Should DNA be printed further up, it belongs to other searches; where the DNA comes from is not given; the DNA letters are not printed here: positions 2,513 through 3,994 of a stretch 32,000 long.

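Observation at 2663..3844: Orphan, highly divergent F1-ATPase gamma-subunit-like protein with no other atp genes nearby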

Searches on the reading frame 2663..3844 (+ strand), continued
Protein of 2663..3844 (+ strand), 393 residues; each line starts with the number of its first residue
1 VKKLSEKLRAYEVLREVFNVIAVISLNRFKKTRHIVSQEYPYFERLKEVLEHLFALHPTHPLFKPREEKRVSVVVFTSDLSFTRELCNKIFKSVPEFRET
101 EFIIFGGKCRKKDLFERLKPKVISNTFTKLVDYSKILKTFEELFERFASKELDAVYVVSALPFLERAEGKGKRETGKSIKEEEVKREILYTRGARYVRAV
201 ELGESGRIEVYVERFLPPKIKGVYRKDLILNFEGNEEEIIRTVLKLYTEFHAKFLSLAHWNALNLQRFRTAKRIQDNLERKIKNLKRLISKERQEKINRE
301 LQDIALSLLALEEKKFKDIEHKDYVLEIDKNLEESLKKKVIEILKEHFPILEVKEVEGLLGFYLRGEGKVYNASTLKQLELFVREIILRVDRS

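Call 36: find_homologous_proteins(query=A2, max_evalue=0.00001)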
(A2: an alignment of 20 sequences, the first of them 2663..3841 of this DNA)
Query A2 (20 sequences) (393 aa, profile of the alignment): 12 proteins with E <= 0.00001 among 8000 candidates.
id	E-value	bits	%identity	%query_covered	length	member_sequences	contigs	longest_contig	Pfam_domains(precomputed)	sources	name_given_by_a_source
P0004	1.9e-153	529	46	99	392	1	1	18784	PF00231.25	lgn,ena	-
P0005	1.8e-152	526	47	97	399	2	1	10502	PF00231.25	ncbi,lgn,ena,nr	ncbi:MAG: hypothetical protein DSY42_01975 [Aquifex sp.]|nr:MAG: hypothetical protein DSY42_01975 [A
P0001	2.9e-151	522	100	100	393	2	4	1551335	PF00231.25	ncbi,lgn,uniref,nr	ncbi:F0F1 ATP synthase subunit gamma [Aquifex aeolicus]|uniref:ATP synthase F1 gamma subunit n=1 Tax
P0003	1.5e-149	517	79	100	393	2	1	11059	PF00231.25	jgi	-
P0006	3.3e-146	506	47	97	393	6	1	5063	PF00231.25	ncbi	ncbi:F0F1 ATP synthase subunit gamma [Aquifex sp.]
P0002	3.5e-146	505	78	100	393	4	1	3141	PF00231.25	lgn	-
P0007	7.4e-141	488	48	97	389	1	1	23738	PF00231.25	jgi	-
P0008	1.3e-140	487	45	100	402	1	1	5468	PF00231.25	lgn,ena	-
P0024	3.6e-99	351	28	91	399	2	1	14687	PF00231.25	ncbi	-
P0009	2.9e-95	338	45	66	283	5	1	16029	PF00231.25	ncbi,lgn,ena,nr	ncbi:MAG TPA: hypothetical protein EYG91_03410 [Aquifex aeolicus]|nr:hypothetical protein [Aquifex a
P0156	2.7e-12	65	-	-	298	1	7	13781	PF00231.25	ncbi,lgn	-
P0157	5.4e-10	57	20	39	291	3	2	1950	PF00231.25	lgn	-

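Call 37: fold_search(model_id=the predicted structure, library=pdb)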
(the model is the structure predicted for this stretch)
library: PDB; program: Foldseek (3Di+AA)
matches with E <= 10: 953; with E <= 0.001: 80
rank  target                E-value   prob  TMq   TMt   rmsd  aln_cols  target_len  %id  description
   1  9a4f_B                1.1e-13  1.00  0.60  0.80   4.9       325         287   16  Integrative model of ATPA-ATPG by crosslinking MS and deep learning (released 2024-09-18)
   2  6q45_G                1.3e-13  1.00  0.61  0.83   3.0       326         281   18  F1-ATPase from Fusobacterium nucleatum (released 2019-07-10)
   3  7p2y_g                1.9e-13  1.00  0.56  0.74   4.3       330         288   19  F1Fo-ATP synthase from Acinetobacter baumannii (state 1) (released 2022-02-02)
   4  7l1q_G                2.4e-13  1.00  0.61  0.83   3.0       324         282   17  PS3 F1-ATPase Binding/TS Dwell (released 2021-07-21)
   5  5hkk_G                3.5e-13  1.00  0.57  0.77   5.1       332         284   14  Caldalaklibacillus thermarum F1-ATPase (wild type) (released 2016-09-21)
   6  9its_G                4.2e-13  1.00  0.61  0.82   3.0       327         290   18  Chloroflexus aurantiacus ADP-bound ATP synthase, state 1 (released 2025-03-19)
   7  9o19_G                5.3e-13  1.00  0.57  0.79   3.6       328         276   17  Pseudomonas aeruginosa ATPase State1 (released 2025-12-10)
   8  6n2y_G                8.3e-13  1.00  0.59  0.80   3.7       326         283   17  Bacillus PS3 ATP synthase class 1 (released 2019-02-20)
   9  3oaa_G                8.8e-13  1.00  0.56  0.75   5.2       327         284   16  Structure of the E.coli F1-ATP synthase inhibited by subunit Epsilon (released 2011-05-25)
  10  6n2z_G                9.3e-13  1.00  0.59  0.79   3.9       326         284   19  Bacillus PS3 ATP synthase class 2 (released 2019-02-20)
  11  8g08_G                1.7e-12  1.00  0.59  0.82   3.3       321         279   16  Cryo-EM structure of SQ31f-bound Mycobacterium smegmatis ATP synthase rotational state 1 (backbone model) (released 2023-02-15)
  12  5ik2_G                1.9e-12  1.00  0.57  0.77   4.2       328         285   15  Caldalaklibacillus thermarum F1-ATPase (epsilon mutant) (released 2016-09-21)
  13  9itj_G                2.2e-12  1.00  0.60  0.81   3.2       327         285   18  Chloroflexus aurantiacus ATP synthase, state 1 (released 2025-03-19)
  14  8jr0_G                2.8e-12  1.00  0.56  0.75   5.3       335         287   17  Cryo-EM structure of Mycobacterium tuberculosis ATP synthase in complex with TBAJ-587 (released 2024-05-01)
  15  9o1c_G                4.6e-12  1.00  0.55  0.77   3.8       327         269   16  Pseudomonas aeruginosa ATPase State2 (released 2025-12-10)
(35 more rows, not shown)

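Call 42: find_encoding_contigs(protein=P0024, flank=7000, max_places=3)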
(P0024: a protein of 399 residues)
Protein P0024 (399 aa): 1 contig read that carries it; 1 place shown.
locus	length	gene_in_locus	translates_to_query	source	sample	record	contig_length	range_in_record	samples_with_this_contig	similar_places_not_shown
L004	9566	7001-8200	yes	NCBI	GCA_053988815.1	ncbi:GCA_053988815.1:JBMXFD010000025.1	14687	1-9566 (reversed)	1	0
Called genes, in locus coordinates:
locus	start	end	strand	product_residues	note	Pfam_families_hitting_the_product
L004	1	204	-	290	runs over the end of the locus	PF00563:EAL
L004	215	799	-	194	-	-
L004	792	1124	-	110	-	PF03091:CutA1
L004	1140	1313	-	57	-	-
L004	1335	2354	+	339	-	PF01208:URO-D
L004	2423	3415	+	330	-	PF00056:Ldh_1_N, PF02866:Ldh_1_C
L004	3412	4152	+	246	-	PF01734:Patatin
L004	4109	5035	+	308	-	-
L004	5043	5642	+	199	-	PF00300:His_Phos_1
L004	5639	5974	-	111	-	PF02033:RBFA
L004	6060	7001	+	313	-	-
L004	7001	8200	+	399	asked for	PF00231:ATP-synt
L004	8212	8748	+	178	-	PF01161:PBP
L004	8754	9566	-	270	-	?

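Call 45: find_related_loci(query=A4, collection=genome_contigs, flank=8000)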
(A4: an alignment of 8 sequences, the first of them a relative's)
Query A4 (403 aa) in genome_contigs; peptide patterns used: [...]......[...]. (x = any residue, [..] = any of these).
23 stretches matched a pattern; 4 encode a relative of the query (tblastn E <= 1e-3); 4 distinct loci.
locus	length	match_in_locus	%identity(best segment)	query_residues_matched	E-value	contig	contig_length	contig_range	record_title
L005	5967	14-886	54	108-403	1e-97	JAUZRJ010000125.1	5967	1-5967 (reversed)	MAG: Aquificota bacterium isolate GS19_ROV16_BS04-AMOR20_M0129 AMOR20_M0129_contig125, whole genome shotgun sequence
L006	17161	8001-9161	34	6-393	9e-69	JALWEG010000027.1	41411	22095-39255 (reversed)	MAG: Aquificaceae bacterium isolate T11_metabat1_scaf2bin.071 T11_NODE_224_length_41411_cov_2.326107, whole genome shotg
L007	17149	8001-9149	31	4-391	5e-49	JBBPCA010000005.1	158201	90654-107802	Hydrogenobacter sp. RSW1 NODE_3_length_158201_cov_26.023564, whole genome shotgun sequence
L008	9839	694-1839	30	4-397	5e-36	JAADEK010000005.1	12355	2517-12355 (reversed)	MAG: Aquificota bacterium isolate L_MetaBat.209 contig-127_5791, whole genome shotgun sequence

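Call 50: search_protein_families(library=pfam, proteins=[L007:6655-7995:+, L007:9348-10193:+, L007:10190-10759:+, L006:7189-7965:-, L006:9185-10696:+, L006:10725-11570:+, L008:105-710:+, L008:1826-2713:-, L008:2758-3900:+, L005:996-1892:+], max_evalue=0.001)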
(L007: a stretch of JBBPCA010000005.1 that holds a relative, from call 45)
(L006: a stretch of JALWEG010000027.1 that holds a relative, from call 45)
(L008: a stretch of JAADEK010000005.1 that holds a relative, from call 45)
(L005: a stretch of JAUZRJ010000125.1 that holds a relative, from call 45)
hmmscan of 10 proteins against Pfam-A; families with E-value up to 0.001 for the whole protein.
L007:6655-7995:+ (446 aa): 3 families
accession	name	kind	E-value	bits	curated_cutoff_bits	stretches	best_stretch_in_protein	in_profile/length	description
PF00579.31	tRNA-synt_1b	-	1.3e-90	304.2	21.1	1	82-364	2-291/292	tRNA synthetases class I (W and Y)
PF01479.30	S4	-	8.9e-06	25.8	22.8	1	389-429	6-46/48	S4 domain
PF22421.1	SYY_C-terminal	-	1.7e-05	25.1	27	1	371-440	7-80/83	Tyrosine--tRNA ligase SYY-like C-terminal domain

L007:9348-10193:+ (281 aa): 2 families
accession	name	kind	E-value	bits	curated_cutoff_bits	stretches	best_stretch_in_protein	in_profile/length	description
PF13277.11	YmdB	-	2e-101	339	27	1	17-267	1-253/253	YmdB-like protein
PF00149.33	Metallophos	-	3e-09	38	21.5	1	14-191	1-191/191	Calcineurin-like phosphoesterase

L007:10190-10759:+ (189 aa): 1 family
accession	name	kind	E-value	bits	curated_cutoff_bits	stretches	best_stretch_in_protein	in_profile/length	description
PF02441.25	Flavoprotein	-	1.5e-41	142.2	22.7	1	3-177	1-162/162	Flavoprotein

L006:7189-7965:- (258 aa): 3 families
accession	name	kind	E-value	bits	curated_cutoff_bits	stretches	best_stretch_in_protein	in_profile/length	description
PF00218.27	IGPS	-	1.8e-79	266.9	27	1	5-255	1-254/254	Indole-3-glycerol phosphate synthase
PF01070.24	FMN_dh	-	0.00014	21.4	24.9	0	164-242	226-305/350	FMN-dependent dehydrogenase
PF04131.20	NanE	-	0.00075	19.2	27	0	156-245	91-179/192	Putative N-acetylmannosamine-6-phosphate epimerase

L006:9185-10696:+ (503 aa): 3 families
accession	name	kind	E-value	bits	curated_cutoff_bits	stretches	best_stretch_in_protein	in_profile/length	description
PF01256.23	Carb_kinase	-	2.9e-52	178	27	1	238-490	1-239/242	NAD(P)H-hydrate dehydratase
PF03853.21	YjeF_N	-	1.5e-46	158.9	24.9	1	25-182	2-168/169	YjeF-related protein N-terminus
PF08543.17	Phos_pyr_kin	-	8.1e-05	22.5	27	1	302-461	50-223/246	Phosphomethylpyrimidine kinase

L006:10725-11570:+ (281 aa): 1 family
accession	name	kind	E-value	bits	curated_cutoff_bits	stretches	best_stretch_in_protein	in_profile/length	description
PF10418.14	DHODB_Fe-S_bind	-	1.8e-11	44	23.9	1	209-245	1-40/41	Iron-sulfur cluster binding domain of dihydroorotate dehydrogenase B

L008:105-710:+ (201 aa): 1 family
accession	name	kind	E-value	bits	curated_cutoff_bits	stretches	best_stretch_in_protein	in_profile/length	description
PF01725.21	Ham1p_like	-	9.9e-59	198.8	22.5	1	3-191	1-184/186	Ham1 family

L008:1826-2713:- (295 aa): 2 families
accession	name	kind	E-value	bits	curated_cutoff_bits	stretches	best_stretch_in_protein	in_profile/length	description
PF06745.19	ATPase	-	2.2e-59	201.1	26.6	1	37-289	1-228/231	KaiC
PF13481.12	AAA_25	-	0.00059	19.9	27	0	64-196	28-174/195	AAA domain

L008:2758-3900:+ (380 aa): 14 families
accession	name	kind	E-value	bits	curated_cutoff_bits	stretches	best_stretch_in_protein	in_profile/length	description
PF17785.7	PUA_3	-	1.8e-19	69.7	22.6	1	4-63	1-63/64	PUA-like domain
PF10672.15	Methyltrans_SAM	-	3.1e-16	59.9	27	1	161-290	75-209/286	S-adenosylmethionine-dependent methyltransferase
PF13847.12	Methyltransf_31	-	4.2e-13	49.6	27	1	209-340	2-126/145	Methyltransferase domain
PF05175.20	MTS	-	2.2e-12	47.4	23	1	212-324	33-142/170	Methyltransferase small domain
PF13649.12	Methyltransf_25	-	1.4e-11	45.4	27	1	214-282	1-70/97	Methyltransferase domain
PF02475.24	TRM5-TYW2_MTfase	-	7.9e-11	42.6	28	1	176-261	5-89/164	TRM5/TYW2 methyltransferase domain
PF01728.25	FtsJ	-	4.6e-09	36.9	24.1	1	206-287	17-103/181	FtsJ-like methyltransferase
PF03602.21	Cons_hypoth95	-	1.4e-08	35.1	24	1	211-285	42-122/182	Conserved hypothetical protein 95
PF08241.18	Methyltransf_11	-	2.3e-07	31.8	21.2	1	215-282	1-66/95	Methyltransferase domain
PF06325.19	PrmA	-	2.3e-06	27.7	22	1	207-282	158-232/296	Ribosomal protein L11 methyltransferase (PrmA)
PF08242.18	Methyltransf_12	-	4.1e-06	27.9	30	1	215-282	1-71/98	Methyltransferase domain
PF09445.16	Methyltransf_15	-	6e-06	26.4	22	1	212-285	2-80/165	RNA cap guanine-N2 methyltransferase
PF13489.12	Methyltransf_23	-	5e-05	23.5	27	1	199-282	11-87/164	Methyltransferase domain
PF01170.24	UPF0020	-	0.00043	20.5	22.3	1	233-311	77-154/197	RMKL-like, methyltransferase domain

L005:996-1892:+ (298 aa): 2 families
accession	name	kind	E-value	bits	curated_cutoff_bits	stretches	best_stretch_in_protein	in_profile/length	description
PF04055.27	Radical_SAM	-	7.5e-14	52.7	29.5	1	78-207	2-136/166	Radical SAM superfamily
PF13353.11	Fer4_12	-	2.7e-05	24.9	22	1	77-127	9-59/137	4Fe-4S single cluster domain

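Call 54: list_cluster_members(proteins=[P0013, P0014, P0015, P0016, P0017, P0019, P0021, P0024, P0012, P0022])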
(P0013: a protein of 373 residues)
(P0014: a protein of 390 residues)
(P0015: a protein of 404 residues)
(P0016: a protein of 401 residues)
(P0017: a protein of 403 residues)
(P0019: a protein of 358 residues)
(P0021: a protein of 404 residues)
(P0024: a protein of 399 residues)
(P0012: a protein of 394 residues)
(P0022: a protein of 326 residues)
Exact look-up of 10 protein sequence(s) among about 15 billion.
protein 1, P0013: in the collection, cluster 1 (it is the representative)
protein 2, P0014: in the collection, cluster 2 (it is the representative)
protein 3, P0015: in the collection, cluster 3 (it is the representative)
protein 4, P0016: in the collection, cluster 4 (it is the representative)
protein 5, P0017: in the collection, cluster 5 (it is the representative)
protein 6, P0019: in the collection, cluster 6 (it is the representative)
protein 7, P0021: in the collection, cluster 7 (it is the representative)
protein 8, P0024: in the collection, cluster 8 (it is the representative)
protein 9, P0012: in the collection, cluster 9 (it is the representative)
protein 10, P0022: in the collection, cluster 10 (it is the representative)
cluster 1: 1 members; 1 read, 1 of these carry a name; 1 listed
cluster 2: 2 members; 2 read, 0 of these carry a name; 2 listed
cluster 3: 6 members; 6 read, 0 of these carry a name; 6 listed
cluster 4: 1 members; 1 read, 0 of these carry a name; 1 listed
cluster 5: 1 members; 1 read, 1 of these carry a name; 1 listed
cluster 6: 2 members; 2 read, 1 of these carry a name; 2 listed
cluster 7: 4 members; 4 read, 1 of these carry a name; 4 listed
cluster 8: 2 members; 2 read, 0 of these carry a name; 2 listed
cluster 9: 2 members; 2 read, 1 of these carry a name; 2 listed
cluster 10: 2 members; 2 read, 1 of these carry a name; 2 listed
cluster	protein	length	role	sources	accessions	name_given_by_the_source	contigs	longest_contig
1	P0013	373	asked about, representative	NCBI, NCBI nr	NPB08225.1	MAG: hypothetical protein GXN96_04770 [Aquificae bacterium] | hypothetical protein [Aquificota bacterium]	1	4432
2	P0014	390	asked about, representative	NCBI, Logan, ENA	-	-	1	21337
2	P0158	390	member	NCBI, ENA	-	-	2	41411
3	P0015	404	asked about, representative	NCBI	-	-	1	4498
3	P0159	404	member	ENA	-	-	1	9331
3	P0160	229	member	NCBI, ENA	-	-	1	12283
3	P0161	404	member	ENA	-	-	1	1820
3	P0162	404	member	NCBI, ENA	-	-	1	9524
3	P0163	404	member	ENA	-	-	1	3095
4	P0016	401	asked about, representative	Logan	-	-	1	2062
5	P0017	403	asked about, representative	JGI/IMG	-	F-type H+-transporting ATPase subunit gamma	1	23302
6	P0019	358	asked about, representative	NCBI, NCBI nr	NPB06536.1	MAG: hypothetical protein GXO03_02905 [Aquificae bacterium] | hypothetical protein [Aquificota bacterium]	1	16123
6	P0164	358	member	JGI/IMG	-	-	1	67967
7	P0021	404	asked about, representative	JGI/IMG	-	-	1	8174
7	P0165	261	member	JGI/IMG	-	hypothetical protein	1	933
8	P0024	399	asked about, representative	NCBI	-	-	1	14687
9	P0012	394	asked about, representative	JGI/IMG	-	-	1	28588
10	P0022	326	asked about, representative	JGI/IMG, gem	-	-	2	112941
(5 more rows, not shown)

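Call 74: find_encoding_contigs(protein=P0017, flank=6000, max_places=2)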
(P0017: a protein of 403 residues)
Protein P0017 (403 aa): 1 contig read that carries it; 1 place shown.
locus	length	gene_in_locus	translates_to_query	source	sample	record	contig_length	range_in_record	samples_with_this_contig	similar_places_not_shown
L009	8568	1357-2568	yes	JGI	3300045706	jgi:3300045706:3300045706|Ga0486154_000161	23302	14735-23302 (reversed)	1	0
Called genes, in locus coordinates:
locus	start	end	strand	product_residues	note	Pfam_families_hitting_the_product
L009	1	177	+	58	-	?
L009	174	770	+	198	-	PF01936:NYN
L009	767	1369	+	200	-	PF01725:Ham1p_like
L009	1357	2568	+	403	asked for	PF00231:ATP-synt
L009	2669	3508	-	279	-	PF00990:GGDEF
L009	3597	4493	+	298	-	PF04055:Radical_SAM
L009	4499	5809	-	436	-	PF03721:UDPG_MGDP_dh_N, PF00984:UDPG_MGDP_dh, PF03720:UDPG_MGDP_dh_C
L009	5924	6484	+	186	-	PF00009:GTP_EFTU (faint), PF03193:RsgA_GTPase (weak), PF00350:Dynamin_N (faint), PF01926:MMR_HSR1, PF02421:FeoB_N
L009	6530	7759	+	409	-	PF05810:NinF, PF00291:PALP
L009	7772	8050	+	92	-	PF02597:ThiS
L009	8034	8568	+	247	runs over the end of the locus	PF01904:DUF72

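Call 75: find_encoding_contigs(protein=P0022, flank=6000, max_places=2)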
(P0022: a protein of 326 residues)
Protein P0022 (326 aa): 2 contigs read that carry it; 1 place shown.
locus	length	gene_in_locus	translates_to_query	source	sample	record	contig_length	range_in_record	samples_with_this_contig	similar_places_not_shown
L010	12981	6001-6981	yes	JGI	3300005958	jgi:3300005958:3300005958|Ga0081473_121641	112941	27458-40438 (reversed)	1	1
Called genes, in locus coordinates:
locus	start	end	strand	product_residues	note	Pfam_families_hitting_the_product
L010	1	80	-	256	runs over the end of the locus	PF01503:PRA-PH (faint), PF03819:MazG, PF12643:MazG-like (faint), PF03819:MazG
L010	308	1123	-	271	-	PF00899:ThiF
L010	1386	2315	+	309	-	PF00535:Glycos_transf_2, PF10111:Glyco_tranf_2_2, PF13641:Glyco_tranf_2_3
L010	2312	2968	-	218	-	PF00005:ABC_tran, PF13304:AAA_21 (faint)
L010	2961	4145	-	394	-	PF12704:MacB_PCD, PF02687:FtsX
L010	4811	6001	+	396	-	PF00579:tRNA-synt_1b, PF22421:SYY_C-terminal (faint), PF01479:S4 (weak)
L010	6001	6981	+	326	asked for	PF00231:ATP-synt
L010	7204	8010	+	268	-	PF00149:Metallophos, PF13277:YmdB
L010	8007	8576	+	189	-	PF02441:Flavoprotein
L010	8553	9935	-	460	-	PF00474:SSF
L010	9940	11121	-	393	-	PF00155:Aminotran_1_2, PF01041:DegT_DnrJ_EryC1 (weak)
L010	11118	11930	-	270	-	PF00106:adh_short, PF13561:adh_short_C2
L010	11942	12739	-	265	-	PF01791:DeoC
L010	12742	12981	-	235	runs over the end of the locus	PF03544:TonB_C (faint)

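Call 76: find_encoding_contigs(protein=P0014, flank=5000, max_places=2)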
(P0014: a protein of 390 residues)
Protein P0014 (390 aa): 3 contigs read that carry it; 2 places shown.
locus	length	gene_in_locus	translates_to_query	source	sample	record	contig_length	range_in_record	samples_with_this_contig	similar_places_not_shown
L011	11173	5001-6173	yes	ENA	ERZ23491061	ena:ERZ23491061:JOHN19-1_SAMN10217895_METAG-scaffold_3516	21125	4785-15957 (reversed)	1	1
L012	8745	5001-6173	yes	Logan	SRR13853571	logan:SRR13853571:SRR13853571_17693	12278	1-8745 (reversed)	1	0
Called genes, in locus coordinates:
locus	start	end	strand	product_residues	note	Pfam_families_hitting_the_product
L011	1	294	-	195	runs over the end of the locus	PF00814:TsaD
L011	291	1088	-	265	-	PF05673:DUF815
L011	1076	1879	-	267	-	PF00290:Trp_syntA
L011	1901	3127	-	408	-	PF02321:OEP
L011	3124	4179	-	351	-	PF25917:BSH_RND, PF25973:BSH_CzcB, PF25954:Beta-barrel_RND_2 (weak), PF25989:YknX_C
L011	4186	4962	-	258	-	PF00218:IGPS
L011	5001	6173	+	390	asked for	PF00231:ATP-synt, PF00213:OSCP (faint)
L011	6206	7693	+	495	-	PF03853:YjeF_N, PF01256:Carb_kinase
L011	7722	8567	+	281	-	PF10418:DHODB_Fe-S_bind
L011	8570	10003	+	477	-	PF14691:Fer4_20, PF13738:Pyr_redox_3 (faint), PF00070:Pyr_redox (weak), PF00890:FAD_binding_2 (faint), PF01266:DAO (weak), PF07992:Pyr_redox_2, PF13450:NAD_binding_8, PF00070:Pyr_redox, +4 more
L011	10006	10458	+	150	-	PF12870:DUF4878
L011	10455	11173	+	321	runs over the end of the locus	PF01075:Glyco_transf_9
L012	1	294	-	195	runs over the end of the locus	PF00814:TsaD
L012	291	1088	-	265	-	PF05673:DUF815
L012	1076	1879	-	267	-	PF00290:Trp_syntA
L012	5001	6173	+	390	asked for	PF00231:ATP-synt, PF00213:OSCP (faint)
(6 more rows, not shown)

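Call 77: find_encoding_contigs(protein=P0162, flank=5000, max_places=2)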
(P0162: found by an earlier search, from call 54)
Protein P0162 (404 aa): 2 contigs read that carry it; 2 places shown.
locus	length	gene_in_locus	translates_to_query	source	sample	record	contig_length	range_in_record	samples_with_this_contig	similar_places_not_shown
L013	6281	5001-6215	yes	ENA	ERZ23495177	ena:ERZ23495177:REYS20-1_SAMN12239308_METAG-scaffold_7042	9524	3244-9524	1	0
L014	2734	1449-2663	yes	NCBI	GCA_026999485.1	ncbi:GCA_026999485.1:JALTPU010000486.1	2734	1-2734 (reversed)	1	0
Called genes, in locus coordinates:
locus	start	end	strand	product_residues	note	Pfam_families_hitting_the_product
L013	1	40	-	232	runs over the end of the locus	PF00005:ABC_tran, PF02463:SMC_N (faint), PF13304:AAA_21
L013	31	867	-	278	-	PF01297:ZnuA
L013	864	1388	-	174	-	PF01965:DJ-1_PfpI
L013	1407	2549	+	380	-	-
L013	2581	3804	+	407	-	PF18854:baeRF_family10, PF18856:baeRF_family12, PF18845:baeRF_family3 (weak), PF03465:eRF1_3 (weak)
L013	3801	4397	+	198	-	PF01936:NYN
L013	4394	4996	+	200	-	PF01725:Ham1p_like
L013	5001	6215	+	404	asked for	PF00231:ATP-synt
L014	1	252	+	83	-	?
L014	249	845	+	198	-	PF01936:NYN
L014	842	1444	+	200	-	PF01725:Ham1p_like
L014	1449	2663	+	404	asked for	PF00231:ATP-synt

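Call 78: find_encoding_contigs(protein=P0021, flank=5000, max_places=2)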
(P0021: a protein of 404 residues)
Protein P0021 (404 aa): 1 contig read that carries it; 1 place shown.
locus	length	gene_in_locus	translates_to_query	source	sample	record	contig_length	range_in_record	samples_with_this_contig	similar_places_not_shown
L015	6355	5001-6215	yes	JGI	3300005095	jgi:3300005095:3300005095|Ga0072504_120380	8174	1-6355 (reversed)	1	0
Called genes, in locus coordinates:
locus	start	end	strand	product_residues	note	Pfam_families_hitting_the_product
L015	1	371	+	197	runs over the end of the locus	PF00333:Ribosomal_S5, PF03719:Ribosomal_S5_C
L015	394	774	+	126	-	PF00327:Ribosomal_L30 (weak)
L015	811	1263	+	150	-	PF00828:Ribosomal_L27A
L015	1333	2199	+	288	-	PF01972:SDH_protease, PF25145:NfeD1b_N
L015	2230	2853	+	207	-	PF00677:Lum_binding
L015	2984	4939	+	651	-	PF04458:DUF505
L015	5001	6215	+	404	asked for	PF00231:ATP-synt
